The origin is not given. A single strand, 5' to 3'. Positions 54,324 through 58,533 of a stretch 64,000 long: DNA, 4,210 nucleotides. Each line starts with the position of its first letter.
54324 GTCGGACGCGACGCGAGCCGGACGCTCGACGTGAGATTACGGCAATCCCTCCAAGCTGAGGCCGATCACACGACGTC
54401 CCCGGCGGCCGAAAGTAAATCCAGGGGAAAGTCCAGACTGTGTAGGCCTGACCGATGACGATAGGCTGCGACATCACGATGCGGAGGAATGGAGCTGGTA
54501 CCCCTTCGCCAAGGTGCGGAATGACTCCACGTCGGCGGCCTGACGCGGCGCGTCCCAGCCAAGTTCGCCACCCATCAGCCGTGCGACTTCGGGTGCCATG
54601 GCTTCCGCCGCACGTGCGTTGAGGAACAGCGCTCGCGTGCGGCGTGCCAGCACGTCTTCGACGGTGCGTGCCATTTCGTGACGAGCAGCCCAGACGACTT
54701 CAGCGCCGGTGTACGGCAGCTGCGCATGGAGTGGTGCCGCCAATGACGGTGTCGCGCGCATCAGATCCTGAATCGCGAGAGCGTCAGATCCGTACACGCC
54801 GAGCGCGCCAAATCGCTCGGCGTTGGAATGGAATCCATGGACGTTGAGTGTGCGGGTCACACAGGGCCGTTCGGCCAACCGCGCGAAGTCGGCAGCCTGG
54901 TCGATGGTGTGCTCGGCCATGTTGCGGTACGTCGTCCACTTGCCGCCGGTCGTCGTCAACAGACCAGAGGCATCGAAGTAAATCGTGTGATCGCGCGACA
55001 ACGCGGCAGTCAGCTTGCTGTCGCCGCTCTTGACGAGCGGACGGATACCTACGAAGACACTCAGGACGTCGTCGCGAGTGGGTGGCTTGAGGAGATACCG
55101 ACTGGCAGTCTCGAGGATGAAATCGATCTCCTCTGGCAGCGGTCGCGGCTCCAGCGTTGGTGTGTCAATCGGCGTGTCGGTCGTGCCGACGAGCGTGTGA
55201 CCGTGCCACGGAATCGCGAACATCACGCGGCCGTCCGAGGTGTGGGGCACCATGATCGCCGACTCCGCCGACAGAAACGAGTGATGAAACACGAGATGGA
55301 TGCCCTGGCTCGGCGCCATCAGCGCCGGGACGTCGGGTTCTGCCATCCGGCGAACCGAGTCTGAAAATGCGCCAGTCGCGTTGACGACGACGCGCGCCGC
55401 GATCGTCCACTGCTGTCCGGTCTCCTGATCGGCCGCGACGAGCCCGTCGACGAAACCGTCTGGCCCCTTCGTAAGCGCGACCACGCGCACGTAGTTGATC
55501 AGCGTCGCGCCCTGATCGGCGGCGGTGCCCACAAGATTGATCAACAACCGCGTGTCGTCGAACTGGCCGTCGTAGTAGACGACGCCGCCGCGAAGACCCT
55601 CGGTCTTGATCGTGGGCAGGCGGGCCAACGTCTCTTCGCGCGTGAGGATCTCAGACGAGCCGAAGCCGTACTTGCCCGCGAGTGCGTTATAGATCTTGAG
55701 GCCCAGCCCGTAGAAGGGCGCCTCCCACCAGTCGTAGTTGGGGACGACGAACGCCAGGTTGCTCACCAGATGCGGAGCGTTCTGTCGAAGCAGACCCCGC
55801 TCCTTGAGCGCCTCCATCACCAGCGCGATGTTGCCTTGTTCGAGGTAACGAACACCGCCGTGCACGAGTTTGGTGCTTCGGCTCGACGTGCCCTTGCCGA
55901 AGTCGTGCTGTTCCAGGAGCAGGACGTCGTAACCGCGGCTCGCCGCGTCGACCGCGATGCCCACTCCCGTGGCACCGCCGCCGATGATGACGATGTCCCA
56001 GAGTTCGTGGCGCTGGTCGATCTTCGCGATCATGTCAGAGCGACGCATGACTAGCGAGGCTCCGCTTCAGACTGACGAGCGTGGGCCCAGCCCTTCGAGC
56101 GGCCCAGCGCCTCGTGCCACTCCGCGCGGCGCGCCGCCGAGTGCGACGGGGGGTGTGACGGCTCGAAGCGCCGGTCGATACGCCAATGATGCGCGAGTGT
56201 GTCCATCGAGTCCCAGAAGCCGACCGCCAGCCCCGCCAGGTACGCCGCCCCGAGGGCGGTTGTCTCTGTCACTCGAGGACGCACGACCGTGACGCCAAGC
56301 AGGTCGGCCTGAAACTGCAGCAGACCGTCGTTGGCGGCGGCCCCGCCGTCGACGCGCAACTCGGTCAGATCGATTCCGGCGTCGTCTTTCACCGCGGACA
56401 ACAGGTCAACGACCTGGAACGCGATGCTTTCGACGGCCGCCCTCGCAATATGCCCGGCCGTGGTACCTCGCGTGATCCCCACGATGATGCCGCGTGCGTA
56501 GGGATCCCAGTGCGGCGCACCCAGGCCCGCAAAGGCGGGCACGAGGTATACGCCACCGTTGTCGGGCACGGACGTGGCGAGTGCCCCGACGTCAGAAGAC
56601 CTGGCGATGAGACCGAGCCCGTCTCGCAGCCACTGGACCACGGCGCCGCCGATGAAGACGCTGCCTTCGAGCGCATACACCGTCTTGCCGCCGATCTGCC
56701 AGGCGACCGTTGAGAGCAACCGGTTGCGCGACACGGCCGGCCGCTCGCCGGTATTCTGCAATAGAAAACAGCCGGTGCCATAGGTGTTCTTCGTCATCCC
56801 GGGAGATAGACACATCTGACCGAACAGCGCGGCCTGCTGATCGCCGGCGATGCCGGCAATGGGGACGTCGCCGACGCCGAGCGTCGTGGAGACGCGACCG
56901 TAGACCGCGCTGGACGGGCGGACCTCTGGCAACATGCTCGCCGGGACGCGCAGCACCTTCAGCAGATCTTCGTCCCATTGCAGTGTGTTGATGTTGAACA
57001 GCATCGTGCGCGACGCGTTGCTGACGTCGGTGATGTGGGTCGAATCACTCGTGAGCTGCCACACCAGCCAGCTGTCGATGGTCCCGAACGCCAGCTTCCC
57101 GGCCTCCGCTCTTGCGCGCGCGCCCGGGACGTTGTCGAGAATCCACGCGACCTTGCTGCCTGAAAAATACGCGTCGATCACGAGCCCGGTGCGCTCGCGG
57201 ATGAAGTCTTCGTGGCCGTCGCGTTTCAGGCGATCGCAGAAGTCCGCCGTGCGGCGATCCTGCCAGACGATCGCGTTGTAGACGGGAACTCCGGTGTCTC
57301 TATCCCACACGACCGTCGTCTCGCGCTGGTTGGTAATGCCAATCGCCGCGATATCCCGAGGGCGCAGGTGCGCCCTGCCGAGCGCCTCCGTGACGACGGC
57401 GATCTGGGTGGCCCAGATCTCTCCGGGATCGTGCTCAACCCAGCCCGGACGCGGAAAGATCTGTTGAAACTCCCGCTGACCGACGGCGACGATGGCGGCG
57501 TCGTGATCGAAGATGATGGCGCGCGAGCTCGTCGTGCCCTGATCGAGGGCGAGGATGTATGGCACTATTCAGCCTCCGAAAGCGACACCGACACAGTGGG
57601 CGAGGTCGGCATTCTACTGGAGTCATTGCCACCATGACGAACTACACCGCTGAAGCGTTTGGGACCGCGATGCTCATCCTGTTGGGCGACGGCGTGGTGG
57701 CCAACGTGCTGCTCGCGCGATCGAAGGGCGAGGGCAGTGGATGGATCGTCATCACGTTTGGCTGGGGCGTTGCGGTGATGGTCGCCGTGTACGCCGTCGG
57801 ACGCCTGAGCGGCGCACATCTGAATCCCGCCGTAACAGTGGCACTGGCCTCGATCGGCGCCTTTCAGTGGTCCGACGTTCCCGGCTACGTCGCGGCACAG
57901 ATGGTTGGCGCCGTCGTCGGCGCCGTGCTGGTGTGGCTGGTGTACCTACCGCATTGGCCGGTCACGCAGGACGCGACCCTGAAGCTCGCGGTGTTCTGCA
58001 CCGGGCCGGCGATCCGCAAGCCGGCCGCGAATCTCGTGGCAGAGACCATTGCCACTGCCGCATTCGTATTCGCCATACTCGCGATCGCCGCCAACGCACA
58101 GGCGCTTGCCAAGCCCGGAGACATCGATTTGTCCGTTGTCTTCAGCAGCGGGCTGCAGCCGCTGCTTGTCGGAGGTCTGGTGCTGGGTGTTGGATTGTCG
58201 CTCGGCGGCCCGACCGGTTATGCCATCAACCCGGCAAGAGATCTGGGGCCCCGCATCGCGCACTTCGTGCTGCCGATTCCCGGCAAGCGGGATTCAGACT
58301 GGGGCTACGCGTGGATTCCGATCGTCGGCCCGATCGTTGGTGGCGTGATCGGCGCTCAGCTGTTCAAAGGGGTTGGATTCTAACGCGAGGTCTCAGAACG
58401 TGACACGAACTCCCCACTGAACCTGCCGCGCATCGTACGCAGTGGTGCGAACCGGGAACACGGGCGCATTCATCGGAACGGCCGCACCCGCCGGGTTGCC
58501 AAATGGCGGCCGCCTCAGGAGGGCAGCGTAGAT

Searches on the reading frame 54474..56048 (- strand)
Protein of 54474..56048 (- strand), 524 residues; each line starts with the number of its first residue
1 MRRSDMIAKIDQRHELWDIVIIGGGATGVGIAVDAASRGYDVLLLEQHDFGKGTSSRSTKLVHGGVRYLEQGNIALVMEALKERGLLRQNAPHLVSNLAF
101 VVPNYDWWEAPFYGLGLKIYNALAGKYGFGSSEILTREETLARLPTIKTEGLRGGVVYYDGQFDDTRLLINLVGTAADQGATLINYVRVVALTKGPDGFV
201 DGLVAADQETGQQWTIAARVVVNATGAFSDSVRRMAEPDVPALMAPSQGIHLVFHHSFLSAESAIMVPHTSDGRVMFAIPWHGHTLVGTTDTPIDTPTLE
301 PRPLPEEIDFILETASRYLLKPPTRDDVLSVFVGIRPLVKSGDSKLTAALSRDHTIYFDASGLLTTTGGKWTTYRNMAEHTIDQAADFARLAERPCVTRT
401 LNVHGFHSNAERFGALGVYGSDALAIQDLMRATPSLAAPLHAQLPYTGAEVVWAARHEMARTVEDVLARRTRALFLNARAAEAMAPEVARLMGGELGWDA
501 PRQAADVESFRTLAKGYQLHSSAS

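Call 53: search_protein_families(library=pfam, proteins=[window:54474-56048:-], max_evalue=0.0001)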
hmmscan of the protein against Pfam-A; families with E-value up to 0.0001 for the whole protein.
window:54474-56048:- (524 aa): 6 families
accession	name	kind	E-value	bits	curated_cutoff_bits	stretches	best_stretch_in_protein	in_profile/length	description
PF01266.30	DAO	-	2.9e-61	208.4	27.9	1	18-375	1-353/353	FAD dependent oxidoreductase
PF16901.10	DAO_C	-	3.5e-27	95.2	31.4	1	417-502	38-125/126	C-terminal domain of alpha-glycerophosphate oxidase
PF00890.30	FAD_binding_2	-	1e-07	32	20.4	0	18-58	1-41/414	FAD binding domain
PF12831.13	FAD_oxidored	-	6.3e-07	29.5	27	1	18-226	1-145/416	FAD dependent oxidoreductase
PF01494.25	FAD_binding_3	-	1.7e-05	24.7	22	1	18-284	3-221/349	FAD binding domain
PF13450.12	NAD_binding_8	-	7.4e-05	23.4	21.9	0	21-50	1-30/68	NAD(P)-binding Rossmann-like domain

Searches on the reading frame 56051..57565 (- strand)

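Call 53: search_protein_families(library=pfam, proteins=[window:56051-57565:-], max_evalue=0.0001)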
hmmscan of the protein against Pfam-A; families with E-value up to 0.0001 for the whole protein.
window:56051-57565:- (504 aa): 2 families
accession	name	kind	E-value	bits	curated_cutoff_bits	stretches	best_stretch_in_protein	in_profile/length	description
PF00370.27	FGGY_N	-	2.1e-83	280.1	28.8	1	3-249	1-245/245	FGGY family of carbohydrate kinases, N-terminal domain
PF02782.22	FGGY_C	-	5.6e-41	140.9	27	1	260-447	3-197/198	FGGY family of carbohydrate kinases, C-terminal domain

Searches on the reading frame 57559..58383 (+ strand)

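Call 53: search_protein_families(library=pfam, proteins=[window:57559-58383:+], max_evalue=0.0001)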
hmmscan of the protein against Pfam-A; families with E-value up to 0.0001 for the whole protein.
window:57559-58383:+ (274 aa): 1 family
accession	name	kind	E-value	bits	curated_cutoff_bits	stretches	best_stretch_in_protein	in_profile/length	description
PF00230.25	MIP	-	7.2e-40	137.6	25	1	26-268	8-221/222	Major intrinsic protein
